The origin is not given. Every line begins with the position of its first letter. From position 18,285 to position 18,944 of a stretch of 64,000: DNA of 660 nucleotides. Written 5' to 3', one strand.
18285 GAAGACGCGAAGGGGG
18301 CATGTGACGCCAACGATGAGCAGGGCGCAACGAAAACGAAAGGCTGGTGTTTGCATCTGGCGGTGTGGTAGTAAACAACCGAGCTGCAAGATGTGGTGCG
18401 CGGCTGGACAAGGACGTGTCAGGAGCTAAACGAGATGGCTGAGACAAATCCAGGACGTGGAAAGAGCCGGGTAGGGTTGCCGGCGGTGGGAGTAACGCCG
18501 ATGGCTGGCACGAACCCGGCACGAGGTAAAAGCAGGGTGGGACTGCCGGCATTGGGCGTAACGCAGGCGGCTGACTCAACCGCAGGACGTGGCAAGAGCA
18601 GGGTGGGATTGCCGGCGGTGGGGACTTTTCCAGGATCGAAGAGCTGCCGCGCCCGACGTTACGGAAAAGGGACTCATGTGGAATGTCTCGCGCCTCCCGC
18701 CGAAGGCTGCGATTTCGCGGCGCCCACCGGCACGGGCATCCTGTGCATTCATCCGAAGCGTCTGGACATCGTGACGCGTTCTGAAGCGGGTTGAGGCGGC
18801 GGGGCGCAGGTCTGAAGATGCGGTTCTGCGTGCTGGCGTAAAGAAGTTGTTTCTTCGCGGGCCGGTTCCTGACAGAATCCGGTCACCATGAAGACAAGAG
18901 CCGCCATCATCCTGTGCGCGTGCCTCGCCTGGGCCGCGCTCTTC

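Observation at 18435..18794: Small ORF with three 22-aa modules whose inter-copy differences are almost entirely synonymous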

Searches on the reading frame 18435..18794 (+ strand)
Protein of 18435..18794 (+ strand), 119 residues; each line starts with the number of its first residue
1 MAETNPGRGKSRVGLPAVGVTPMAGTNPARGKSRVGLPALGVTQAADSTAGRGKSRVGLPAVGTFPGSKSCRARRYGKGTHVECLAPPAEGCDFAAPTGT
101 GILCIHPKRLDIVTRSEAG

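Call 8: search_protein_families(library=pfam, proteins=[window:18435-18794:+], max_evalue=1)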
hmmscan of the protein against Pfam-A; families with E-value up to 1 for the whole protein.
window:18435-18794:+ (119 aa): 0 families

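Call 10: find_homologous_proteins(query=window:18435-18791:+, max_evalue=10)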
Query window:18435-18791:+ (119 aa): 12 proteins with E <= 10 among 604 candidates.
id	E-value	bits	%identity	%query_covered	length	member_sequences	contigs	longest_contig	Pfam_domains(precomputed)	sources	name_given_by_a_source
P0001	7.2e-62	225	88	100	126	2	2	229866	-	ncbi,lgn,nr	ncbi:MAG: hypothetical protein NT105_16295 [Verrucomicrobia bacterium]|nr:hypothetical protein [Verr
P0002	1.5e-61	224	90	100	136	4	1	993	-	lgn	-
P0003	4.1e-56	207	82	100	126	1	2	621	-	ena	-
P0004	5.1e-55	203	81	100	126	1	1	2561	-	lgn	-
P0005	7.4e-50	187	76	100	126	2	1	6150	-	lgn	-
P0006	1.8e-45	172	84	82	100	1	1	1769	-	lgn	-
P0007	1.3e-42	163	78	82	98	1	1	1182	-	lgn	-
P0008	4.0e-42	162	81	82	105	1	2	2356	-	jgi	-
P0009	2.7e-36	143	72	82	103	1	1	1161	-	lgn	-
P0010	8.1e-32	128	72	78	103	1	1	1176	-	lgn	-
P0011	9.3e-31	125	78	62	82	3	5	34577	-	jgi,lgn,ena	jgi:hypothetical protein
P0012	1.6e-23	102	68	62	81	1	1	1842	-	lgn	-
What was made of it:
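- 18435..18794 (+): Coding sequence, 119 aa plus stop. The protein is basic (pI 10.4, net charge about +9.6). Twelve homologous protein clusters have 68-90% identity (call 10).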

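Call 13: find_encoding_contigs(protein=P0001, flank=6000, max_places=4)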
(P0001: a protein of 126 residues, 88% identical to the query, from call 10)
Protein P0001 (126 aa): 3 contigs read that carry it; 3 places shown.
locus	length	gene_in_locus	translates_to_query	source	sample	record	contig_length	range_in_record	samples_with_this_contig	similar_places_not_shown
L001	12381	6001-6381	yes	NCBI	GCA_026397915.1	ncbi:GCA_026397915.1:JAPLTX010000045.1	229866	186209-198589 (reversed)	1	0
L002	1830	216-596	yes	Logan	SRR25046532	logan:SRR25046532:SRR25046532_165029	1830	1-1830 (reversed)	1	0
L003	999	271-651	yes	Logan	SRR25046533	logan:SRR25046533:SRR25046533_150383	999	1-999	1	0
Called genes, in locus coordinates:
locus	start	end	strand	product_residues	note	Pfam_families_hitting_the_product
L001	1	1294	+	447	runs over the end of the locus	PF01408:GFO_IDH_MocA, PF19051:GFO_IDH_MocA_C2, PF22725:GFO_IDH_MocA_C3 (faint)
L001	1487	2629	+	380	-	-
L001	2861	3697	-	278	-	-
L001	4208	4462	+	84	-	-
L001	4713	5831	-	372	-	PF00756:Esterase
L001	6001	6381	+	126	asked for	-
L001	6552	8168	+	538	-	-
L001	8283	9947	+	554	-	PF00795:CN_hydrolase, PF02540:NAD_synthase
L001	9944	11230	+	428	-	PF00202:Aminotran_3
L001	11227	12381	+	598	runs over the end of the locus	PF05580:Peptidase_S55 (faint)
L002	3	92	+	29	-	?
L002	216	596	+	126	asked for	-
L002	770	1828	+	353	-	?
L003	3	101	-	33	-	?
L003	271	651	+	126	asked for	-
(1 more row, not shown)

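Call 14: find_encoding_contigs(protein=P0011, flank=6000, max_places=5)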
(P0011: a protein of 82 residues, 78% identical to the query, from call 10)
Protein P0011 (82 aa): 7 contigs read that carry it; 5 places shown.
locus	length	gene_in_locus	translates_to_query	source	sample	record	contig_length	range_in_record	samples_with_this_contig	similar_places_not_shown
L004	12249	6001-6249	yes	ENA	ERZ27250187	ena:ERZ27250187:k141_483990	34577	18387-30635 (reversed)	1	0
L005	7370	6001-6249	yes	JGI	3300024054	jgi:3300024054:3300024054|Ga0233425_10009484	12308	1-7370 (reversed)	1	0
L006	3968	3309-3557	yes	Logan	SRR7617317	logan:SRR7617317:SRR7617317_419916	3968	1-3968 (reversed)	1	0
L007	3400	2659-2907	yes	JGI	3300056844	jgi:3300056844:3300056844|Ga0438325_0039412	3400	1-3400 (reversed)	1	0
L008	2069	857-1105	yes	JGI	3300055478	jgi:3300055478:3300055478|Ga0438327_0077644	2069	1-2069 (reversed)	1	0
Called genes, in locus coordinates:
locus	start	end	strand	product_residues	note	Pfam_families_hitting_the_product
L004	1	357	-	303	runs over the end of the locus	PF01180:DHO_dh, PF01207:Dus (faint), PF03060:NMO (faint)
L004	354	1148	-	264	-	PF00175:NAD_binding_1 (faint), PF10418:DHODB_Fe-S_bind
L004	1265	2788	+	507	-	PF00370:FGGY_N, PF02782:FGGY_C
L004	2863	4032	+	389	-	PF01979:Amidohydro_1, PF07969:Amidohydro_3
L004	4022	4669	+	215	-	PF07660:STN (weak)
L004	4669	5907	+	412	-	PF00155:Aminotran_1_2, PF01212:Beta_elim_lyase (weak), PF00266:Aminotran_5 (weak), PF01053:Cys_Met_Meta_PP (weak)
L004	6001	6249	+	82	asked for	-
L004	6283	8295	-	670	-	PF00580:UvrD-helicase, PF13245:AAA_19, PF13604:AAA_30 (weak), PF01443:Viral_helicase1 (faint), PF13361:UvrD_C, PF13538:UvrD_C_2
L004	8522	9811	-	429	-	-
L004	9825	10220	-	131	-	-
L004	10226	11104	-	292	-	PF01261:AP_endonuc_2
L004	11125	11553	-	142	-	PF13279:4HBT_2, PF03061:4HBT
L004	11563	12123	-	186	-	PF00293:NUDIX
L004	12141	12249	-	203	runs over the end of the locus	PF00160:Pro_isomerase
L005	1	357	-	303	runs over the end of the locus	PF01180:DHO_dh, PF01207:Dus (faint), PF03060:NMO (faint)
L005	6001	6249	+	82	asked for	-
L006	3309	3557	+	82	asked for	-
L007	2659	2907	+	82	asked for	-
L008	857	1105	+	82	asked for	-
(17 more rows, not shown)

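Call 18: find_related_loci(query=A2, collection=genome_contigs, flank=5000)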
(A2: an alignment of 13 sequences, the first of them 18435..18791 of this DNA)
Query A2 (119 aa) in genome_contigs; peptide patterns used: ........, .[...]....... (x = any residue, [..] = any of these).
36 stretches matched a pattern; 5 encode a relative of the query (tblastn E <= 1e-3); 5 distinct loci.
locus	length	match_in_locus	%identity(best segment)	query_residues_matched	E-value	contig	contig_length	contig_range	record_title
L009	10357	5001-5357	87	1-119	1e-67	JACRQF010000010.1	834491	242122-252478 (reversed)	MAG: Verrucomicrobia bacterium isolate NC_groundwater_2006_Pr3_S-0.65um_64_6 SR2-18-Sp65_coassembly_scaffold_102691, who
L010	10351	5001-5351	88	1-117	2e-66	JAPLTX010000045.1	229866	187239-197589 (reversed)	MAG: Verrucomicrobia bacterium isolate LacPavin_0818_WC55_MAG_62_14 LacPavin_0818_WC55_scaffold_80003, whole genome shot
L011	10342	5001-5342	75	8-119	1e-51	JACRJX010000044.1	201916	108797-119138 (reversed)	MAG: Verrucomicrobia bacterium isolate NC_groundwater_1840_Pr3_B-0.1um_61_25 SR-2_scaffold_141_3817099, whole genome sho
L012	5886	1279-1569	80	23-119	2e-49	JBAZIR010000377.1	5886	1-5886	MAG: Verrucomicrobiia bacterium isolate SO_2017_LW4_10 scaffold_21298_c2_LW137-91_2017, whole genome shotgun sequence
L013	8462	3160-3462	77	19-119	7e-49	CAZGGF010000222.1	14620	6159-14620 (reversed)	MAG TPA_asm: uncultured Verrucomicrobiota bacterium isolate SRP293105_co1_5 genome assembly, contig: k141_1056360, whole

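Call 19: search_solved_structures(query=A2, max_evalue=10)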
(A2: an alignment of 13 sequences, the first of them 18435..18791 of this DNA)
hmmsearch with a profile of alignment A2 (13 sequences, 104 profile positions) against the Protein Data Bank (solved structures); distinct sequences matched with E-value up to 10: 0.

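Call 20: search_protein_families(library=ncbifam, proteins=[window:18435-18791:+, P0011], max_evalue=10)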
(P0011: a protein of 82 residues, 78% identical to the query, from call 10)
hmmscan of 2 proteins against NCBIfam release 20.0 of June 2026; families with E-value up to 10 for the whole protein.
window:18435-18791:+ (119 aa): 0 families

P0011 (82 aa): 0 families

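Call 22: predict_structure(alignment_id=A2)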
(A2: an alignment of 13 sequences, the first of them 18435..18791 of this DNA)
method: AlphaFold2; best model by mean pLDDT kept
length: 119 residues; sequences in the alignment: 13
mean_pLDDT: 46.9   pTM: 0.18
mean pLDDT of the five models: 46.9, 45.9, 44.0, 44.0, 38.5
residues with pLDDT >= 90: 0; 70-90: 0; 50-70: 42; < 50: 77
segments of 3 or more residues with pLDDT < 50: 1-4, 6-33, 35-55, 57-71, 99-102
pLDDT, mean of each block of 10 residues (from residue 1): 45 45 42 46 39 42 43 54 54 50 53 51
secondary structure, 60 per line:
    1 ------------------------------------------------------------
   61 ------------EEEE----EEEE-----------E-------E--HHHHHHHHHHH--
elements in order: E73-76 E81-84 H107-117
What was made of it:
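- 18435..18500 (+): Module 1 (residues 1-22, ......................); motif core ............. at 18447-18485. AlphaFold gives pLDDT below 50, so it is predicted to be disordered (call 22).
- Tried and rejected: AlphaFold on the shallow 13-sequence alignment was uninformative (pLDDT 47; call 22).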

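Call 24: search_protein_representatives(alignment_id=A2)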
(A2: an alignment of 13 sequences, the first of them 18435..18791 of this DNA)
Query: 13 sequences, 104 profile positions. Proteins with E-value up to 0.001 (for the whole library): 139; up to 1e-10: 3; up to 1e-30: 1. The best 139 are listed.
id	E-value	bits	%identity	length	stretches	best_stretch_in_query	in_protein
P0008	7.1e-54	196.9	-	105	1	1-103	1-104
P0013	9.6e-27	109.7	-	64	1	44-104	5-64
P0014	1.6e-11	60.8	-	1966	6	36-95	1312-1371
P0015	5.2e-09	52.7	-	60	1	48-102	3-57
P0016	1.8e-08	50.9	-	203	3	44-91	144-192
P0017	2.1e-08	50.8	-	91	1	38-98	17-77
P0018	2.6e-08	50.5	-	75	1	47-96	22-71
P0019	2.8e-08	50.4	-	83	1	25-98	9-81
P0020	4.2e-08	49.8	-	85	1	42-94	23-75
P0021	4.5e-08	49.7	-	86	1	37-99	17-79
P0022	5.1e-08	49.5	-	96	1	43-99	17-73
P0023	6.0e-08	49.3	-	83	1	41-97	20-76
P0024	6.8e-08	49.1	-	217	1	44-95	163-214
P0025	7.7e-08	48.9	-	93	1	45-99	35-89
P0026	1.8e-07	47.7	-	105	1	17-101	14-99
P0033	5.7e-07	46.1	-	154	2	47-96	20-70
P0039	1.1e-06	45.3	-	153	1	35-96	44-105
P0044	2.0e-06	44.4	-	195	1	24-95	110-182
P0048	3.9e-06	43.5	-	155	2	43-88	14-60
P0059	1.2e-05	41.9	-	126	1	41-100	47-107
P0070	3.6e-05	40.4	-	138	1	32-97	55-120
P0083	8.6e-05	39.1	-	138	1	36-94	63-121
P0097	1.9e-04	38.0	-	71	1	42-100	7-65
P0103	2.3e-04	37.8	-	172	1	48-97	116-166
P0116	3.3e-04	37.3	-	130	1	41-98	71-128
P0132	5.5e-04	36.6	-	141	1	42-97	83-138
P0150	9.7e-04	35.8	-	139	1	41-97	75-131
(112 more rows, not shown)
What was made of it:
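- On Unannotated small Cys4 family (C-x12-C-x7-C-x11-C-x-H-P): The reverse search from this clade's profile found 139 clusters at E<1e-3 (call 24).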

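Call 26: search_protein_families(library=pfam, proteins=[P0013, P0015, P0017, P0018, P0021, P0023, P0016, P0024, P0033, P0014], max_evalue=1)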
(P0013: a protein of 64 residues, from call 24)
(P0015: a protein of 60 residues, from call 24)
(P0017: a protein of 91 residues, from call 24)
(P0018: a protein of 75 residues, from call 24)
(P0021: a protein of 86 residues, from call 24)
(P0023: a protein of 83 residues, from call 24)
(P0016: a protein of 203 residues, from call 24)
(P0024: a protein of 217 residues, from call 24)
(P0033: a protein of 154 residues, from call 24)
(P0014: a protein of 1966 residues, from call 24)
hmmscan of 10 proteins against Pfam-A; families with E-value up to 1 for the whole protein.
P0013 (64 aa): 1 family
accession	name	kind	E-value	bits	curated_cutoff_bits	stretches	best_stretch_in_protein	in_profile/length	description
PF24623.2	Phage_zn_bind_8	-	0.019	15.1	24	1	22-58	17-52/57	Putative DNA-binding phage zinc finger domain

P0015 (60 aa): 0 families

P0017 (91 aa): 1 family
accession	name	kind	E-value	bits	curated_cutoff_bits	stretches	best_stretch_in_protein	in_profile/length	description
PF08140.16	Cuticle_1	-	0.1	13.1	27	1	56-83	8-36/40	Crustacean cuticle protein repeat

P0018 (75 aa): 0 families

P0021 (86 aa): 0 families

P0023 (83 aa): 0 families

P0016 (203 aa): 0 families

P0024 (217 aa): 2 families
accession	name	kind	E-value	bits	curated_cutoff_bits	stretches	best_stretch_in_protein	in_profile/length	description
PF00072.30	Response_reg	-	4.9e-18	65.7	30.2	1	13-125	1-110/111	Response regulator receiver domain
PF11248.13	DUF3046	-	0.088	13.6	25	1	53-91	17-55/62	Protein of unknown function (DUF3046)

P0033 (154 aa): 1 family
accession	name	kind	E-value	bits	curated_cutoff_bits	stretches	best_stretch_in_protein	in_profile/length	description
PF24337.1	DUF7505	-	0.094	12.8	27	0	51-92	14-54/95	Domain of unknown function (DUF7505)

P0014 (1966 aa): 8 families
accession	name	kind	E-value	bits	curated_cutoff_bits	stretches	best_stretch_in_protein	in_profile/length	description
PF18676.6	MBG_2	-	9.4e-154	500.7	25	14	1826-1900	1-72/72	MBG domain (YGX type)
PF09479.16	Flg_new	-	1.2e-23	83.4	27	3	521-587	1-64/65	Listeria-Bacteroides repeat domain (List_Bact_rpt)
PF16357.10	PepSY_TM_like_2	-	6.8e-09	36.5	27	0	1922-1962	133-176/197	Putative PepSY_TM-like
PF24528.1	Ig_ADGRF3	-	1.9e-08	34.9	27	0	1326-1366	49-88/91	Adhesion G-protein coupled receptor F3-like, Ig-like domain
PF23081.1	HTH_KIF26A_B_1st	-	2e-06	28.3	27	0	1299-1320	30-51/85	Kinesin-like protein KIF26A/B, tri-helical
PF06458.18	MucBP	-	0.0012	20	23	1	42-99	2-62/63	MucBP domain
PF22076.2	Cep192_D6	-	0.025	15.2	35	0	1806-1838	34-66/101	Cep192 domain 6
PF00017.30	SH2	-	0.049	14.2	21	0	934-965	31-62/77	SH2 domain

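Call 48: find_encoding_contigs(protein=P0097, flank=4000, max_places=2)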
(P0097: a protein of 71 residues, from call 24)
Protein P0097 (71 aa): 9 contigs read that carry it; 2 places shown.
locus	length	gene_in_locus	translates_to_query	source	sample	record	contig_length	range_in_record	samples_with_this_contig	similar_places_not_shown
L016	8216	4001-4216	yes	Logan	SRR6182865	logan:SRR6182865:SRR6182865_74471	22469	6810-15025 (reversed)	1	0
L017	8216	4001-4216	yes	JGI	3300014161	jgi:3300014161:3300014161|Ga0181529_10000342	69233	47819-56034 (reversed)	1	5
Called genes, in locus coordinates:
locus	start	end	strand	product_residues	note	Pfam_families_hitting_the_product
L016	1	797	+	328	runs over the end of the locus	PF12275:DUF3616 (weak)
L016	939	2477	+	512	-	PF02321:OEP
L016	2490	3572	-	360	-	PF25893:HH_CzcB (weak)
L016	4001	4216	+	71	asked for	-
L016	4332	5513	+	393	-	PF00266:Aminotran_5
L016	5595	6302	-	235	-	PF16316:DUF4956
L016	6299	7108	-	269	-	PF09359:VTC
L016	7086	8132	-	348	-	PF00224:PK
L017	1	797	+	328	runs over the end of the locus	PF12275:DUF3616 (weak)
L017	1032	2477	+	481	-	PF02321:OEP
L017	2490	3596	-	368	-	PF25893:HH_CzcB (weak)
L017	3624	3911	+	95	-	-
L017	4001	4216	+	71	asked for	-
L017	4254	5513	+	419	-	PF00266:Aminotran_5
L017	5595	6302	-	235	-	PF16316:DUF4956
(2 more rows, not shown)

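Call 62: search_protein_families(library=padloc, proteins=[window:18435-18791:+], max_evalue=1)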
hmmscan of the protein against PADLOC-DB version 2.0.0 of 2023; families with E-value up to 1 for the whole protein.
window:18435-18791:+ (119 aa): 0 families

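Call 64: search_protein_families(library=pfam, proteins=[P0103, P0044, P0039, P0083, P0116, P0132, P0150, P0070, P0059, P0048], max_evalue=0.1)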
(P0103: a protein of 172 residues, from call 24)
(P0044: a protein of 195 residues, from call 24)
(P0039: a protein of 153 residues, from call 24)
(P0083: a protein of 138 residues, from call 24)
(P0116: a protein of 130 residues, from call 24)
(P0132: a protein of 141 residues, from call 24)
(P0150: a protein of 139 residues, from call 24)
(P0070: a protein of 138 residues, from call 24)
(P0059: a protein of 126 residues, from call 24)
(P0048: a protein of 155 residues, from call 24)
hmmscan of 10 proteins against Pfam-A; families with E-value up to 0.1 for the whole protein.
P0103 (172 aa): 1 family
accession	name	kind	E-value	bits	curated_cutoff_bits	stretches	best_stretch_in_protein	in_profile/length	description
PF07238.19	PilZ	-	5.3e-10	40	22.5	1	6-99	2-92/102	PilZ domain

P0044 (195 aa): 0 families

P0039 (153 aa): 0 families

P0083 (138 aa): 0 families

P0116 (130 aa): 0 families

P0132 (141 aa): 0 families

P0150 (139 aa): 0 families

P0070 (138 aa): 0 families

P0059 (126 aa): 0 families

P0048 (155 aa): 1 family
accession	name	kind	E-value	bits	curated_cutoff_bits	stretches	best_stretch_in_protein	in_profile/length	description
PF02565.21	RecO_C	-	0.056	13.6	22.1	0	24-85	61-126/157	Recombination protein O C terminal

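Call 71: find_encoding_contigs(protein=P0005, flank=3000, max_places=1)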
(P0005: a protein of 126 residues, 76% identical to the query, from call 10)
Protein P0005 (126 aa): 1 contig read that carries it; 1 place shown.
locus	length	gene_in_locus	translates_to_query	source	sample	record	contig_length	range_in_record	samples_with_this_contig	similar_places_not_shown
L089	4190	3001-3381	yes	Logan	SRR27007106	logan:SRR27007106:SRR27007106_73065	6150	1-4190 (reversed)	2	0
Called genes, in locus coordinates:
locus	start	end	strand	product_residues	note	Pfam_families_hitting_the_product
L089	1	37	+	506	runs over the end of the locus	PF00072:Response_reg, PF08447:PAS_3 (faint), PF00989:PAS, PF08448:PAS_4, PF13426:PAS_9, PF00512:HisKA, PF02518:HATPase_c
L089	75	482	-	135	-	PF01814:Hemerythrin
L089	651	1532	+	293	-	PF04909:Amidohydro_2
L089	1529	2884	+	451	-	PF04734:Ceramidase_alk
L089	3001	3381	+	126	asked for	-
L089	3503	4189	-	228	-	?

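Call 72: find_encoding_contigs(protein=P0004, flank=3000, max_places=1)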
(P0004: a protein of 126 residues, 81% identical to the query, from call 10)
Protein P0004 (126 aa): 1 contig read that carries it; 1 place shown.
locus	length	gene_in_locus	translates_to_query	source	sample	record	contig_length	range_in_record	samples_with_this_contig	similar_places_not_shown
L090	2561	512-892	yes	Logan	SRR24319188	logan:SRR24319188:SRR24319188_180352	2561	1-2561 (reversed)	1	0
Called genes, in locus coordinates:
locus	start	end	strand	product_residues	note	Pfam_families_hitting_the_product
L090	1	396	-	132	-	?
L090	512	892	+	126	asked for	-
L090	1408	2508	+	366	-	-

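Call 75: search_protein_families(library=phrogs, proteins=[window:18435-18791:+, P0011, P0097], max_evalue=1)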
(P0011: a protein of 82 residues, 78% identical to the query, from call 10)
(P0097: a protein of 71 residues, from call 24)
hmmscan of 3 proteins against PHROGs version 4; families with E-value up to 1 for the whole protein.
window:18435-18791:+ (119 aa): 0 families

P0011 (82 aa): 0 families

P0097 (71 aa): 1 family
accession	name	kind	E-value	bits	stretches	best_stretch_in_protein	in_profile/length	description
phrog_11730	-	unknown function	0.092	13.7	1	18-66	7-55/65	-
